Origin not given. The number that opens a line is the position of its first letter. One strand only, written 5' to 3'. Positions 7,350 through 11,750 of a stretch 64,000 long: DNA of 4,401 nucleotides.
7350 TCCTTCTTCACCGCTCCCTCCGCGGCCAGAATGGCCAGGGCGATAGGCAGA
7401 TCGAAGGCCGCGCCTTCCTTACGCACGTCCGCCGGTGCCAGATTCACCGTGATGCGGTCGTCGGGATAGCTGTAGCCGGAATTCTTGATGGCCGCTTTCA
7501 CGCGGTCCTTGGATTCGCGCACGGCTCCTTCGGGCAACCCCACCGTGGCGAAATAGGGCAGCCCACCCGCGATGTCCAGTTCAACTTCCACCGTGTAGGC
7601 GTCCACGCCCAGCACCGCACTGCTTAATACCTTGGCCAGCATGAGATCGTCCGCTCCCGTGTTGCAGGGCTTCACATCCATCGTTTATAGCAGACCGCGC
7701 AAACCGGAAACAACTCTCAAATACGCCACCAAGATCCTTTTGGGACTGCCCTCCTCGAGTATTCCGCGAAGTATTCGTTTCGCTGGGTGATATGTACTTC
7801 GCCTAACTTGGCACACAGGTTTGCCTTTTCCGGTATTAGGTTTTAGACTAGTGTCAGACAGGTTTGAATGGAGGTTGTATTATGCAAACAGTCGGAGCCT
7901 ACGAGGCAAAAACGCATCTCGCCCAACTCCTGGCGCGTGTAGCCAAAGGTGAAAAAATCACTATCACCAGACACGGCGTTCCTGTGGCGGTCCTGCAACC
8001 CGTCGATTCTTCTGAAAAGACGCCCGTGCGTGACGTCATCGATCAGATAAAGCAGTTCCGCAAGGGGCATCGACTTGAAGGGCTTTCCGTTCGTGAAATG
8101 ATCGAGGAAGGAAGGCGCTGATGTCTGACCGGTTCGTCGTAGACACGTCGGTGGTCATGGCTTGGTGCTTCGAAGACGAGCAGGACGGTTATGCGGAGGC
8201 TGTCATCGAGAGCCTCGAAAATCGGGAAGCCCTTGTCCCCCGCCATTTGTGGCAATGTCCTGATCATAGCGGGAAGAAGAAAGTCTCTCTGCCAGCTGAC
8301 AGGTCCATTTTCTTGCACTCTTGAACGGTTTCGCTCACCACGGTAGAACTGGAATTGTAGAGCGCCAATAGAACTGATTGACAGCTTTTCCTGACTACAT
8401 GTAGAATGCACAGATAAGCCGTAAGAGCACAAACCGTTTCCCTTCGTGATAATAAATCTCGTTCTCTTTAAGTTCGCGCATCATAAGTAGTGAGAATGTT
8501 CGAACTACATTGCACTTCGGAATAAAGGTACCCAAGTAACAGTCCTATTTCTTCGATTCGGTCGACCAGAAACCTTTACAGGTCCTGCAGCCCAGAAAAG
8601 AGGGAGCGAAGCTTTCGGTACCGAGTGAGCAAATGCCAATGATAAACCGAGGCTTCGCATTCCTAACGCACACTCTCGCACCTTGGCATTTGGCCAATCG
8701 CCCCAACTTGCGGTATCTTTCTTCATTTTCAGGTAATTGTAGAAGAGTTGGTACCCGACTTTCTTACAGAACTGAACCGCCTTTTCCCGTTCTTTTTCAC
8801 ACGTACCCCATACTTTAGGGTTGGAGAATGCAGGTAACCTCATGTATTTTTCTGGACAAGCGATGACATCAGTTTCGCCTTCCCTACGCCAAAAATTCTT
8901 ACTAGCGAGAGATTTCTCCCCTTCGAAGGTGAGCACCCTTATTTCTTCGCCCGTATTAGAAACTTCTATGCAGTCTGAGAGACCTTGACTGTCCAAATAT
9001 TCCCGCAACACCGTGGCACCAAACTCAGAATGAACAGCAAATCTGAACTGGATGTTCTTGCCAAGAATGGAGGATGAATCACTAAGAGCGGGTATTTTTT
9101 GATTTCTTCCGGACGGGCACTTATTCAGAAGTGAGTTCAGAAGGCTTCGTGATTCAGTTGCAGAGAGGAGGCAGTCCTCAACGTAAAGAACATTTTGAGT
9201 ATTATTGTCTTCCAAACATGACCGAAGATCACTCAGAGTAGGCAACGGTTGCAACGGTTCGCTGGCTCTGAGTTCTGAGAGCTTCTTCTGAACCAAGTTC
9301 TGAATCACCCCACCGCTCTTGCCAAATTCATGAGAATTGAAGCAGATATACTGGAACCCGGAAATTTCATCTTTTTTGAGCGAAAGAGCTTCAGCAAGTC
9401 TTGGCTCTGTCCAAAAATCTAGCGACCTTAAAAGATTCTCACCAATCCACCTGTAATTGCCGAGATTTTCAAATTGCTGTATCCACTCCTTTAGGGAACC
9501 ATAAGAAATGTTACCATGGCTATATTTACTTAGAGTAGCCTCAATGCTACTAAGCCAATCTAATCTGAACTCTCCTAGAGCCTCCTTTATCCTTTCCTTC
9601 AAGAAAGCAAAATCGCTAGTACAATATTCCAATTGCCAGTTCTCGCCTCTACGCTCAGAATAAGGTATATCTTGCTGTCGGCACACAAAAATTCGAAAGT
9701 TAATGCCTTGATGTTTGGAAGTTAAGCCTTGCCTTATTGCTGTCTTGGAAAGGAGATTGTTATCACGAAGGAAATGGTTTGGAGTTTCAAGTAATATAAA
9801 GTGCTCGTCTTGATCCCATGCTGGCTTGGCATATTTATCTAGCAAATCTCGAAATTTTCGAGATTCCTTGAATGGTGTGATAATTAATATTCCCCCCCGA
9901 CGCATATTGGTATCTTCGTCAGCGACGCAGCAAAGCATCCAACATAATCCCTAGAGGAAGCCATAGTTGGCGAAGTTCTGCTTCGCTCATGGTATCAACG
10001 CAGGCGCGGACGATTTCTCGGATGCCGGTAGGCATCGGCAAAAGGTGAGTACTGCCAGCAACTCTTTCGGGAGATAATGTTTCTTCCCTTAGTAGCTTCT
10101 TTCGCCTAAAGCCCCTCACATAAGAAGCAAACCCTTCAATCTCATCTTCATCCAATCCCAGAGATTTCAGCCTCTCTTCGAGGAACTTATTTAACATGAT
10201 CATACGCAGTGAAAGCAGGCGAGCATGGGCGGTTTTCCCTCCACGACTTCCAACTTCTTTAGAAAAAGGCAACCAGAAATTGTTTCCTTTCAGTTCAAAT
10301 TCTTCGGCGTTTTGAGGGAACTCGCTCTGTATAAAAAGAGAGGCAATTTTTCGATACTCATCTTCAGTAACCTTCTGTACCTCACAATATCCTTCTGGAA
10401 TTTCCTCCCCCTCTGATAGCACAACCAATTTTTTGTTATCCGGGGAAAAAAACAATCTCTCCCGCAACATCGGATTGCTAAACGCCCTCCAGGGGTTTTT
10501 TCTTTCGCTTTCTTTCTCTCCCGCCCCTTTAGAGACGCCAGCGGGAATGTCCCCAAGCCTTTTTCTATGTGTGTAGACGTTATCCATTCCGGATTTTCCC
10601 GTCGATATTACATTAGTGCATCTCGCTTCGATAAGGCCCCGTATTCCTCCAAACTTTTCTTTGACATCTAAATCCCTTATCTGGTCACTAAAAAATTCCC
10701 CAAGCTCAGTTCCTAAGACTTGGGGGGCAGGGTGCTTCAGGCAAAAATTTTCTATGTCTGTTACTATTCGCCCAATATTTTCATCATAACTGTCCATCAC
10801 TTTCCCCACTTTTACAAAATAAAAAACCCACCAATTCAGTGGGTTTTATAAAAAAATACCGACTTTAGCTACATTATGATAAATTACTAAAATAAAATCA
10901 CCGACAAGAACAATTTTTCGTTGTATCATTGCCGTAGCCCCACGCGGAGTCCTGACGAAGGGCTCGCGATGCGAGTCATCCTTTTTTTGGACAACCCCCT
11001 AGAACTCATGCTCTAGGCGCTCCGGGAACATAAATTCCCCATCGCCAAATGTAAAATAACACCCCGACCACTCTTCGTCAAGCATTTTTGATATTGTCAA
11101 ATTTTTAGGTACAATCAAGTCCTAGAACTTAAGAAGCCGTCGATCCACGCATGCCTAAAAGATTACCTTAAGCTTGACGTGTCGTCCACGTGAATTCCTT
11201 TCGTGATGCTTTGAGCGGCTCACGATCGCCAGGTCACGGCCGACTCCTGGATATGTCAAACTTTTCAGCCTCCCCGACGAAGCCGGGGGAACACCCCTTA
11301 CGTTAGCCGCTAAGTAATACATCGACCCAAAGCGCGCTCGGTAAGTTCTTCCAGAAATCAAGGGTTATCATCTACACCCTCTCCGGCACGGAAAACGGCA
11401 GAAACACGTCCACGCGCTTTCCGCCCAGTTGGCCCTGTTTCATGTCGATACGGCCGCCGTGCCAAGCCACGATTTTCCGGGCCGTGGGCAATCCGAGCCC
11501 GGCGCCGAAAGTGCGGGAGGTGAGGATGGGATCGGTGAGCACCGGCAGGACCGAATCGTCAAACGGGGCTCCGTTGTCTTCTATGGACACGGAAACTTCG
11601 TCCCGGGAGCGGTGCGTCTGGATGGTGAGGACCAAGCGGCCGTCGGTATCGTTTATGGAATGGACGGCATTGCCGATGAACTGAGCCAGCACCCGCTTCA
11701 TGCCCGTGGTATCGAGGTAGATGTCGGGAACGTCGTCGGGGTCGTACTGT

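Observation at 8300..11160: AT-rich two-gene islet of unknown function inserted at a broken vapBC locus: candidate novel (defence?) system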

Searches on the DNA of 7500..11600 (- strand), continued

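Call 115: search_rna_families(source=window, start=10790, end=11100, threshold=evalue, max_evalue=10)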
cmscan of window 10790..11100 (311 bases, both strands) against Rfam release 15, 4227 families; matches with E-value up to 10: 12.
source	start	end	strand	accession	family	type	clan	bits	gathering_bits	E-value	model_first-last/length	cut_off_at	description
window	10817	10881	-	RF01859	Phe_leader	Cis-reg; leader;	-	21.6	55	0.2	1-125/125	no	Phenylalanine leader peptide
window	10818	10909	-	RF00513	Trp_leader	Cis-reg; leader;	-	21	41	0.051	1-100/100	no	Tryptophan operon leader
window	10821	10900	-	RF02348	tracrRNA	Gene; CRISPR;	-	18.2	70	1.3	1-92/92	no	Trans-activating crRNA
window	10945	11027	+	RF02629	RmaA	Gene; sRNA;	-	18.1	57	0.89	1-113/113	no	Regulator of motility and amylovoran A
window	10814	10887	-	RF02053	STnc430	Gene; sRNA;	-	17.3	47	2.3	1-162/162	no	Enterobacterial sRNA STnc430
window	10820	10949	-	RF02607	AbsR25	Gene; sRNA;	-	17.1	47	1.1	1-164/164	no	Acinetobacter sRNA 25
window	10819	10895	-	RF02891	AgrB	Gene; antisense;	-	16.7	40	2.2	1-84/84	no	ArsR-gov region gene B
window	10794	10870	-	RF02759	LasI_thermometer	Cis-reg; thermoregulator;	-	16.4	76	1.5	1-110/110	no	LasI 5' UTR ROSE like thermometer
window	10790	10880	-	RF01770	rimP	Cis-reg; leader;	-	15.6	47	4.7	1-87/102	3'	Gammaprotebacteria rimP leader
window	10790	10852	+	RF00513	Trp_leader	Cis-reg; leader;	-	14.4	41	2.8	36-100/100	5'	Tryptophan operon leader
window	10818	10863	-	RF00057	RyhB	Gene; sRNA;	-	13.7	55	6.1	1-67/67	no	RyhB RNA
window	10819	10860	-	RF00106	RNAI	Gene; antisense;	-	13.4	47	4.5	1-102/102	no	RNAI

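Call 121: search_with_rna_model(model_id=R2, sources=[L038, L030, L001], filters=off, max_evalue=1)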
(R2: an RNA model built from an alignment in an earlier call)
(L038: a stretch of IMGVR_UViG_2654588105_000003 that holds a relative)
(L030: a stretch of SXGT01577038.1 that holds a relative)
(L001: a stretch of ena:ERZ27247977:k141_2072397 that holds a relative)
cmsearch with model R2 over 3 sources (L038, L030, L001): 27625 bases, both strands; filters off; matches with E-value up to 1: 1.
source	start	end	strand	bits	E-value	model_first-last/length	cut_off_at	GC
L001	16149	16175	-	6.9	0.43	89-115/163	no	0.81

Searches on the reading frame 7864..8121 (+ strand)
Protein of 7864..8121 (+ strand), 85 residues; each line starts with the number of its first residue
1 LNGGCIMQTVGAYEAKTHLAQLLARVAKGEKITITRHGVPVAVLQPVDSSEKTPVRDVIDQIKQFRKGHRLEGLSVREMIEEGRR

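Call 3: search_protein_families(library=pfam, proteins=[window:7864-8121:+], max_evalue=1)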
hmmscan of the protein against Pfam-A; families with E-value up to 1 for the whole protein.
window:7864-8121:+ (85 aa): 2 families
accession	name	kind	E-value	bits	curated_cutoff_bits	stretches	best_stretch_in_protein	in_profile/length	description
PF02604.26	PhdYeFM_antitox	-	7.6e-13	48.5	29.8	1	7-69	1-64/74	Antitoxin Phd_YefM, type II toxin-antitoxin system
PF07364.17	DUF1485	-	0.029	14.1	22.8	1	12-69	165-223/290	Metallopeptidase family M81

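Call 35: find_encoding_contigs(protein=window:7864-8121:+, flank=8000, max_places=6)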
Protein window:7864-8121:+ (85 aa): no gene with exactly this product is on record in the collection.

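Call 37: find_encoding_contigs(protein=window:7882-8121:+, flank=8000, max_places=6)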
Protein window:7882-8121:+ (79 aa): 1 contig read that carries it; 1 place shown.
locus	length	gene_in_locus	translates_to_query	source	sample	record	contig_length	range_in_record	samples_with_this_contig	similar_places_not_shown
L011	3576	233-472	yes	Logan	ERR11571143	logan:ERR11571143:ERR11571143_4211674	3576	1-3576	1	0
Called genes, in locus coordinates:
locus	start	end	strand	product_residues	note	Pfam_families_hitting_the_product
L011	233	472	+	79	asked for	PF02604:PhdYeFM_antitox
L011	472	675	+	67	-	-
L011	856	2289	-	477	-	PF24390:PRTase-CE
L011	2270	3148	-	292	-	-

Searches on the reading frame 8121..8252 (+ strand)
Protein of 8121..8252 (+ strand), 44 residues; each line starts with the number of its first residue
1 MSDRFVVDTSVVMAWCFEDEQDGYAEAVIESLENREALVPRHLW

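Call 81: search_dna_similar(query=window:8121-8252:+, collection=plasmids, mode=protein, max_rows=8, max_evalue=0.001)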
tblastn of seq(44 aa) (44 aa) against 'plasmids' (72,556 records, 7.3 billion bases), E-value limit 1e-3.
No match.

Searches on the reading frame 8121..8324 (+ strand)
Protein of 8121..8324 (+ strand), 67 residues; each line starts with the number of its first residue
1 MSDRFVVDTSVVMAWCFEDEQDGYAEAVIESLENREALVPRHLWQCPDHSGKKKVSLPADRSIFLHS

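Call 3: search_protein_families(library=pfam, proteins=[window:8121-8324:+], max_evalue=1)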
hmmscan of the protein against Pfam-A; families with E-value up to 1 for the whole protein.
window:8121-8324:+ (67 aa): 2 families
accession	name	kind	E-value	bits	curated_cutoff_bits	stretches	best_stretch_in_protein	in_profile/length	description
PF13470.12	PIN_3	-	0.0081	17.4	27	1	4-36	1-33/115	PIN domain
PF01850.27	PIN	-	0.092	13.8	23.6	1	6-43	2-37/120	PIN domain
